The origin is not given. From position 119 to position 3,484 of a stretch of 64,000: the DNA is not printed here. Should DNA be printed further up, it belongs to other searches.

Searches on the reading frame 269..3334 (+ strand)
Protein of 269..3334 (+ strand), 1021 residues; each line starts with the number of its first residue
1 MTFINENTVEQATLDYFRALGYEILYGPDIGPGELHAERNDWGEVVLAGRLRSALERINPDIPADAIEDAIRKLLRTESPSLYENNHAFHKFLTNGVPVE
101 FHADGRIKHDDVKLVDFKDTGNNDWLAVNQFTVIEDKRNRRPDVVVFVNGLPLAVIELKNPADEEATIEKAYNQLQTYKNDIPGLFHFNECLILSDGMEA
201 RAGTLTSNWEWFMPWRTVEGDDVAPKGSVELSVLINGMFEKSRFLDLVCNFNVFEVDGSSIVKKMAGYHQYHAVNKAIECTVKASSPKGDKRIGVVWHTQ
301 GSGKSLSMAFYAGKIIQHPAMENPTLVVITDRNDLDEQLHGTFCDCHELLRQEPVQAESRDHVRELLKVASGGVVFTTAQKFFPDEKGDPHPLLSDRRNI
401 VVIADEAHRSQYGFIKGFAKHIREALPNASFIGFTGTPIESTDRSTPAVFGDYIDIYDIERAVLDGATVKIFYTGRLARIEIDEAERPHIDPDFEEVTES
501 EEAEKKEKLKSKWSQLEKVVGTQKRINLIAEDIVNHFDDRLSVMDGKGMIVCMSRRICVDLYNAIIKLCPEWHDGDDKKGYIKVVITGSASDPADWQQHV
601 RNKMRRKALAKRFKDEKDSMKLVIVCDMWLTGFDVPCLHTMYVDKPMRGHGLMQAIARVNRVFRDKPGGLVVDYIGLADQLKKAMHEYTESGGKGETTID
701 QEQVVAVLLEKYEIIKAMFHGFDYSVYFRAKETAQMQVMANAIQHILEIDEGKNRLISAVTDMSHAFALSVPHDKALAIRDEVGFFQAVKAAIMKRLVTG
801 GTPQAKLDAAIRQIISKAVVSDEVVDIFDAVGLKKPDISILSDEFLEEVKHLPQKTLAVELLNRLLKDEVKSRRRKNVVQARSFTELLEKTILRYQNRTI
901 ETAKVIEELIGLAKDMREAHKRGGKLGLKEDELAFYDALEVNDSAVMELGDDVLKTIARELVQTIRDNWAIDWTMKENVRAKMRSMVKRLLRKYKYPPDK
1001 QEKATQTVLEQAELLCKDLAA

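Call 12: search_protein_families(library=pfam, proteins=[window:269-3334:+], max_evalue=0.001)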
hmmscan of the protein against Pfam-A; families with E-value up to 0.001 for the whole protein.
window:269-3334:+ (1021 aa): 5 families
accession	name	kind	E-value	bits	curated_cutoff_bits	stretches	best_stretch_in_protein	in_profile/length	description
PF11867.13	T1RH-like_C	-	5.5e-132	440.5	26.8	1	691-1017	1-328/329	Type I restriction enzyme HindI endonuclease subunit-like, C-terminal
PF18766.7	SWI2_SNF2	-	5.6e-81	271.8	26.7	1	269-507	1-221/221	SWI2/SNF2 ATPase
PF04313.20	HSDR_N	-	2.4e-53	181.4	25.1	1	4-210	2-197/198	Type I restriction enzyme R protein N terminus (HSDR_N)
PF22679.2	T1R_D3-like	-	3.7e-23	83.1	27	1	606-674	86-156/158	Type I restriction enzyme subunit R domain 3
PF04851.21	ResIII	-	2.6e-20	73.4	22.5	1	268-439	6-163/164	Type III restriction enzyme, res subunit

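Call 13: search_protein_families(library=padloc, proteins=[window:269-3334:+], max_evalue=0.00001)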
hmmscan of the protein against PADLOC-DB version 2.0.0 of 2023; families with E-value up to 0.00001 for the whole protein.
window:269-3334:+ (1021 aa): 9 families
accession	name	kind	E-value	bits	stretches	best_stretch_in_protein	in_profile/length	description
PDLC03040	REase_I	-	0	1200.7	1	4-1018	5-1024/1029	Type I restriction enzyme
PDLC03044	REase_I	-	2e-78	262.5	2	66-555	58-542/1034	Type I restriction enzyme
PDLC03041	REase_I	-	8.3e-70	234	2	234-703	283-759/1099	Type I restriction enzyme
PDLC03048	REase_I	-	9.3e-63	210.7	2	51-543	38-502/976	Type I restriction enzyme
PDLC03046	REase_I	-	1.1e-28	97.7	2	581-674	637-728/1025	Type I restriction enzyme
PDLC03045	REase_I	-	1.4e-26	90.8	2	141-497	135-493/995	Type I restriction enzyme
PDLC03043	REase_I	-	8.1e-10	36.3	1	102-268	114-276/313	Type I restriction enzyme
PDLC04934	PDC-S15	-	1.5e-09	35.4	1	935-1012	331-408/416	-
PDLC03049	REase_I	-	2.3e-07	27.2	1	263-578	165-454/807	Type I restriction enzyme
